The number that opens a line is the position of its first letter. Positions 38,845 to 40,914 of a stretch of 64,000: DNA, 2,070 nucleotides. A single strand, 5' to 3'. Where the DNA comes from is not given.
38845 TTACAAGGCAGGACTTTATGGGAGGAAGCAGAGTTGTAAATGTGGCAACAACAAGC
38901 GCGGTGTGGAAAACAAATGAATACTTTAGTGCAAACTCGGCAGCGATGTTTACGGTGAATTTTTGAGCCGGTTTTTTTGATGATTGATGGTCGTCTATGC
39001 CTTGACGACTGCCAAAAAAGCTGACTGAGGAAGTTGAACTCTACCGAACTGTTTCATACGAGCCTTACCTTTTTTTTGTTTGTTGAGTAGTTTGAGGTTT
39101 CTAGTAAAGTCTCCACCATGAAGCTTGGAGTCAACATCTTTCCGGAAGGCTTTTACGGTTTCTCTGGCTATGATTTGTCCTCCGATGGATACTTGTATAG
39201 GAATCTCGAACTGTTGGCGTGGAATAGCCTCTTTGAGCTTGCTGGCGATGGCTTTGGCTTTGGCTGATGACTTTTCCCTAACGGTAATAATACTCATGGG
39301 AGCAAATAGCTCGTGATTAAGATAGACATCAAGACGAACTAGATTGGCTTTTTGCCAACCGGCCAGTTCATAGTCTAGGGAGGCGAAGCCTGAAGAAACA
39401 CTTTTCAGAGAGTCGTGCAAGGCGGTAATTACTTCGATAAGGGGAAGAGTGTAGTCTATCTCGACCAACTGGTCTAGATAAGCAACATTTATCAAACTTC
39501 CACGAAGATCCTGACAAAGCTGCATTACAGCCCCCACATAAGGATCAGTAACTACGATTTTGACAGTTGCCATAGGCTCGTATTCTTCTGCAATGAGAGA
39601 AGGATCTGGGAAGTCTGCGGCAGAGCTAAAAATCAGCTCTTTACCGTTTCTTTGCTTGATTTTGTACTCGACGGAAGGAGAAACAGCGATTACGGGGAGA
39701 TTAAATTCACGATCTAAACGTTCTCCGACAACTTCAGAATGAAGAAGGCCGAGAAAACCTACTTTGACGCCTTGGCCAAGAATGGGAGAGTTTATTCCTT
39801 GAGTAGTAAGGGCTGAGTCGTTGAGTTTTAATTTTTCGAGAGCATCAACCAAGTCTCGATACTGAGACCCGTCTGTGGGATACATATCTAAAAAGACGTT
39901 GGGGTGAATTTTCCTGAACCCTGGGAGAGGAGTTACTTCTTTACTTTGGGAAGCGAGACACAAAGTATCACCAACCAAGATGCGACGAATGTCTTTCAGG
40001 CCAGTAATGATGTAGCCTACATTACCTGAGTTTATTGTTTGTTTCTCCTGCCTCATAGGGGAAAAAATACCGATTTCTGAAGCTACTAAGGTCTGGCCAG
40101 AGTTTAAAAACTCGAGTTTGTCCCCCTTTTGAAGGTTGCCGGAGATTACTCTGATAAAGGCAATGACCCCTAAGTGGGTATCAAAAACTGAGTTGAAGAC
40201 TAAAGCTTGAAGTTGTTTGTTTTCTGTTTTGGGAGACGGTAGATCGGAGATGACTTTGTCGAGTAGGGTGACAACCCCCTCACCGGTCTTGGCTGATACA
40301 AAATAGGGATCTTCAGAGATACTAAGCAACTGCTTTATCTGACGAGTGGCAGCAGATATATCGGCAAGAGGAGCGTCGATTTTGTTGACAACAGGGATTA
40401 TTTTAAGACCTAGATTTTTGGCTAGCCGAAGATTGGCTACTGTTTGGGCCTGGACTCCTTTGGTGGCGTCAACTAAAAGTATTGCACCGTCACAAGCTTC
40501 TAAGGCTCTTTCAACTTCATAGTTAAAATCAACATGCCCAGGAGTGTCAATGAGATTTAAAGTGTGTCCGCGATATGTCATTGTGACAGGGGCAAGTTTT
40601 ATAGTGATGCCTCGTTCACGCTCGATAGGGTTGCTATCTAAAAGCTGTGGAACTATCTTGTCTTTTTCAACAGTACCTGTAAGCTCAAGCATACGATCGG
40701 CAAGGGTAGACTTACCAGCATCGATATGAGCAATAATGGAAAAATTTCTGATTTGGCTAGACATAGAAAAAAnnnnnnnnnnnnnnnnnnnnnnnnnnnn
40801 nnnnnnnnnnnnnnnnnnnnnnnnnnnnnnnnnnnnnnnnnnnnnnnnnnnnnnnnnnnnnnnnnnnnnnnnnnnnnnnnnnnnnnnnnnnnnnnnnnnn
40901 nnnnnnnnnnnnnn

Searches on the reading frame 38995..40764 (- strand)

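Call 62: search_protein_families(library=pfam, proteins=[window:38995-40764:-], max_evalue=0.00001)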
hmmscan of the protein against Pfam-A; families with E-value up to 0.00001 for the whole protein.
window:38995-40764:- (589 aa): 6 families
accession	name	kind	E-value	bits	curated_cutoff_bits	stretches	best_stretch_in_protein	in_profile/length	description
PF00009.33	GTP_EFTU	-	9.6e-55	185.5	26.5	1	4-176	2-187/188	Elongation factor Tu GTP binding domain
PF06421.17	LepA_C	-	2.5e-38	130.9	29.7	1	483-588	2-107/107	GTP-binding protein LepA C-terminus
PF00679.30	EFG_C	-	2.2e-16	60.1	27.9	1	395-478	3-86/89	Elongation factor G C-terminus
PF03144.31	GTP_EFTU_D2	-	1.3e-11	45.2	30.3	1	199-269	1-73/73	Elongation factor Tu domain 2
PF01926.29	MMR_HSR1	-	2e-06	28.4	21.9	1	14-128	8-113/113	50S ribosome-binding GTPase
PF22042.2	EF-G_D2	-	3.4e-06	27.5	27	1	185-230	2-45/84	Elongation factor G domain 2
